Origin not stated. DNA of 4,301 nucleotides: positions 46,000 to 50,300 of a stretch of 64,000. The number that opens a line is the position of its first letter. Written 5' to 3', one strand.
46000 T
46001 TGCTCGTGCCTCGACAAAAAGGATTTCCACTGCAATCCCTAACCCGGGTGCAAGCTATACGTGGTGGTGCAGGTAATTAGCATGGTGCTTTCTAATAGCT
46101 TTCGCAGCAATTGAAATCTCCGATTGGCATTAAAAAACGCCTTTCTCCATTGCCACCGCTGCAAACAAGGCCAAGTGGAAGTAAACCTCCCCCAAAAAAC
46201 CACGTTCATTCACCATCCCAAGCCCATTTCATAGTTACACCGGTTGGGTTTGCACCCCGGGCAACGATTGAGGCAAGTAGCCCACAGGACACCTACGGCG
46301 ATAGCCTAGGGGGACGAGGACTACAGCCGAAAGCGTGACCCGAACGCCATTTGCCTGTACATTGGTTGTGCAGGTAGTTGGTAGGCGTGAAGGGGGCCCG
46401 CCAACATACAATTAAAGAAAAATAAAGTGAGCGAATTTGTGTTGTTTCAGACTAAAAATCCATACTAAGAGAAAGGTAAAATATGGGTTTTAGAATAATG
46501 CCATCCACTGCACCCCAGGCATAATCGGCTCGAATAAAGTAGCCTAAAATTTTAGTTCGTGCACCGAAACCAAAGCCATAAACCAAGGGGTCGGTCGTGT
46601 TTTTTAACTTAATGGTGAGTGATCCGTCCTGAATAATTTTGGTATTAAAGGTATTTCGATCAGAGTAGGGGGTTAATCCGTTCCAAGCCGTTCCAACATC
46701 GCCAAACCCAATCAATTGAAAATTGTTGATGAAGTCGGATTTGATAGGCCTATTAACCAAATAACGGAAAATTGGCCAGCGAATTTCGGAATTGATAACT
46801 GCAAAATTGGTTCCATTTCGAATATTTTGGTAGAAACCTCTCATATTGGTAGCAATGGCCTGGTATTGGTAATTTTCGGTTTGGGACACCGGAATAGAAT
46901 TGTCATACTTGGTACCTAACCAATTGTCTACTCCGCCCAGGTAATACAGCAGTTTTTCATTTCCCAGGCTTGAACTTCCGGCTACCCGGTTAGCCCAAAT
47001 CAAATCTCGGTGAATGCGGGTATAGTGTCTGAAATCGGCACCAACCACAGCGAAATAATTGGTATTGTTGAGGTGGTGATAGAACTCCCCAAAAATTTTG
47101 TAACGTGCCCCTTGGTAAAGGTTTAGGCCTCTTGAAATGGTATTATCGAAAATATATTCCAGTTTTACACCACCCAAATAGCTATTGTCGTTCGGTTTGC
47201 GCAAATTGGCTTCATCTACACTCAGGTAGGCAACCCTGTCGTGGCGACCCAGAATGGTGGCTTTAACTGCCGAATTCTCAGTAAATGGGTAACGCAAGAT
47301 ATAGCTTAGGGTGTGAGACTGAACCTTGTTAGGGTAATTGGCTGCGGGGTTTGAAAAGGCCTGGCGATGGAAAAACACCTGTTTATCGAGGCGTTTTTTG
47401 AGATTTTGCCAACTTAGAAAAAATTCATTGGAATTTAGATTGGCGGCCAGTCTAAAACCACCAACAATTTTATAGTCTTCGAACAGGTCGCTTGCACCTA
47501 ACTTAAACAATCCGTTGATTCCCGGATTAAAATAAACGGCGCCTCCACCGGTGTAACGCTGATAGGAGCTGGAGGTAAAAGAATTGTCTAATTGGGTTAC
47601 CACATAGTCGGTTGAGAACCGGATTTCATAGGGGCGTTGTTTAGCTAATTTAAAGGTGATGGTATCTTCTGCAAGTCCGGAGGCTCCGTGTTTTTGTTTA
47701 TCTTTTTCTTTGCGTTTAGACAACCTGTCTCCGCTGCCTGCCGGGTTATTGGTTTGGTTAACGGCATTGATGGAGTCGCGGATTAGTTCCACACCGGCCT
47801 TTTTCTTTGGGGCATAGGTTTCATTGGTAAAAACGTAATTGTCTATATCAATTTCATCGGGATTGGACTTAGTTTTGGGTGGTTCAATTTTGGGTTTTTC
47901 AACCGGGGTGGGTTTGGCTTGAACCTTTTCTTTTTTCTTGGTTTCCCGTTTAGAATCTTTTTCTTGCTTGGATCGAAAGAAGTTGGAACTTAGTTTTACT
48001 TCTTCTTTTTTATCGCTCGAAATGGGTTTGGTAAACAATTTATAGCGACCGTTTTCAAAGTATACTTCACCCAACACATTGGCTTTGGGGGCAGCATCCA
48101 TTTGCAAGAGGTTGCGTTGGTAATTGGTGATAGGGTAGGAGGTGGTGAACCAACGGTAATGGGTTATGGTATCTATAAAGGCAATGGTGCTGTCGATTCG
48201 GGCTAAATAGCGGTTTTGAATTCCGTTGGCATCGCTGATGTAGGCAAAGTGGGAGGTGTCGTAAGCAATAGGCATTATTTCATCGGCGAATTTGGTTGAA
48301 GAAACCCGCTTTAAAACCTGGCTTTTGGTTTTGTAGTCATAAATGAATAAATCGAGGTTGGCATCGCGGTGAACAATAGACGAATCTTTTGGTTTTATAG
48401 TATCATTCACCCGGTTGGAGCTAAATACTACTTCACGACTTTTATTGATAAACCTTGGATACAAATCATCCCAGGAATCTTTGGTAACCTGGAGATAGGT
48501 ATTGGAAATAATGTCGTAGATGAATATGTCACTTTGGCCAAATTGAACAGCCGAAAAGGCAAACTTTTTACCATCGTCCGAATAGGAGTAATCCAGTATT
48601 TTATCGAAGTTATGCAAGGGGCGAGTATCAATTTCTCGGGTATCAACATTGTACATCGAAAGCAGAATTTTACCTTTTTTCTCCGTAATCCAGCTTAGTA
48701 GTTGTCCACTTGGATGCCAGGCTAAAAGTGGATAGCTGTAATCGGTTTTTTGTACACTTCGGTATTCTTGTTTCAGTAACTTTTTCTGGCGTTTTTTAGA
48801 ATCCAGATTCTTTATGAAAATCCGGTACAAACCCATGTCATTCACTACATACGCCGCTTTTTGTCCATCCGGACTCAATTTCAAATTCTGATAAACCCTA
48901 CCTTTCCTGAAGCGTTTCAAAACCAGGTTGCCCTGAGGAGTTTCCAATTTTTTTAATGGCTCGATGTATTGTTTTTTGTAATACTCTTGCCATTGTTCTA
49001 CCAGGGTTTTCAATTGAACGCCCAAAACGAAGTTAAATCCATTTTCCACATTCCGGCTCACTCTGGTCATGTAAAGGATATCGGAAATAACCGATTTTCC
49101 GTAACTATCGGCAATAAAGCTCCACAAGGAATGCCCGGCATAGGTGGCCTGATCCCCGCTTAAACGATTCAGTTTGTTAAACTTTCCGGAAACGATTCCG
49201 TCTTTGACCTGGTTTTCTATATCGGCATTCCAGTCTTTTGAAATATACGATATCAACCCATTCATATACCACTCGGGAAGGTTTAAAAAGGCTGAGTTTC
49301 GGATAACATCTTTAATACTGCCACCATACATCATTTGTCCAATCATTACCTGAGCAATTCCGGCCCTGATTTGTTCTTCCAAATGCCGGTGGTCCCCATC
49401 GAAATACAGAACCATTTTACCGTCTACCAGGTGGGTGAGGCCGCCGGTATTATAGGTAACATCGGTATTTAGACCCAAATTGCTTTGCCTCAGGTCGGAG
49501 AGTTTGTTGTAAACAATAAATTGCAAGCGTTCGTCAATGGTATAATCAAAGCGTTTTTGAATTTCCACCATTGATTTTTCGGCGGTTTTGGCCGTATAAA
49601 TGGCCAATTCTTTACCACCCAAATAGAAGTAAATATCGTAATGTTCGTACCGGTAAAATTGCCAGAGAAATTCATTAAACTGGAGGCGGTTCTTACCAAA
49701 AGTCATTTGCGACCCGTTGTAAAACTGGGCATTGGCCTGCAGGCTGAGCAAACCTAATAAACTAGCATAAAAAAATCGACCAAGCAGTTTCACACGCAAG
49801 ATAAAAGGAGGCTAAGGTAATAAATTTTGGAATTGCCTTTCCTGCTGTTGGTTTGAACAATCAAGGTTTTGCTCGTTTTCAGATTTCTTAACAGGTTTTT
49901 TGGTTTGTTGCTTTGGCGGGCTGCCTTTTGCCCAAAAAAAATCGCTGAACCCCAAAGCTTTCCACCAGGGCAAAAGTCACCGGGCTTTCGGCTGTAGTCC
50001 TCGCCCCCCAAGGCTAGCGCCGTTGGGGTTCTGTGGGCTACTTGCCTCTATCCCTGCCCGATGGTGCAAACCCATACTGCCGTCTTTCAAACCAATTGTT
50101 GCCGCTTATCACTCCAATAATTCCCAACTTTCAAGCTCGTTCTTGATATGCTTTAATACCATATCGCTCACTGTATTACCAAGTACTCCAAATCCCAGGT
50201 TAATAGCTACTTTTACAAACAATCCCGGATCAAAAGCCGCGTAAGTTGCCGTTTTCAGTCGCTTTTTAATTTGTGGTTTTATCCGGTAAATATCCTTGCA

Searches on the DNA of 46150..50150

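Call 74: search_rna_families(source=window, start=46150, end=50150, threshold=evalue, max_evalue=10, show_alignments=2)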
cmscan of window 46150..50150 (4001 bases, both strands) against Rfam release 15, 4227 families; matches with E-value up to 10: 2.
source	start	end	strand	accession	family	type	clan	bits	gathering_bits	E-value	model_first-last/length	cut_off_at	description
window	49361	49404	-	RF01100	PK-BYV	Cis-reg;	-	16.7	50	5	1-40/40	no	3'-terminal pseudoknot in BYV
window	48309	48334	-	RF02248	Six3os1_3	Gene; lncRNA;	-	14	40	2.8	49-75/75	no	Six3os1 conserved region 3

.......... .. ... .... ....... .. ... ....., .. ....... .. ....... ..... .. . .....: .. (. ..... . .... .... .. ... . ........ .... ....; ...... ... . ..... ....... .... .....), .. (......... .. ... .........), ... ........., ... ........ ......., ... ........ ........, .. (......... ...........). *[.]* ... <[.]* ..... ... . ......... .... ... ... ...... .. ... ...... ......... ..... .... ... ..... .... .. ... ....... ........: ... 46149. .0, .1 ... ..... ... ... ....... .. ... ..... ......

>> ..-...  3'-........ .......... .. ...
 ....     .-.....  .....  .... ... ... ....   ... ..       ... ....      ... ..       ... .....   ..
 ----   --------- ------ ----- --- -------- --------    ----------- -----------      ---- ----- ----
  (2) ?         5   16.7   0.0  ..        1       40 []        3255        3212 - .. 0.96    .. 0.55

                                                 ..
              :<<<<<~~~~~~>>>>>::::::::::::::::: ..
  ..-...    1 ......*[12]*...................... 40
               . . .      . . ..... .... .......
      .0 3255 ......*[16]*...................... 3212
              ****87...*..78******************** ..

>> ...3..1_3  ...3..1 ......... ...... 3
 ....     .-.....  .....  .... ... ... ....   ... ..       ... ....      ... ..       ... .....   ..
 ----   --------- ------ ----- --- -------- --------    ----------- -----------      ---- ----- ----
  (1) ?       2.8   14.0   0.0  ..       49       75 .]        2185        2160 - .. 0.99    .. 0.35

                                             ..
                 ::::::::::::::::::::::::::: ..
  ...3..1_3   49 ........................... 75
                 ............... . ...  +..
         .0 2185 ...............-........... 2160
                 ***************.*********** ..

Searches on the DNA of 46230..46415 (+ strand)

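Call 49: search_dna_similar(query=window:46230-46415:+, collection=plasmids, mode=distant, max_evalue=0.001, max_rows=30)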
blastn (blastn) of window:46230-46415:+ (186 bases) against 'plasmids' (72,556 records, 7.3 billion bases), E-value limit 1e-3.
No match.
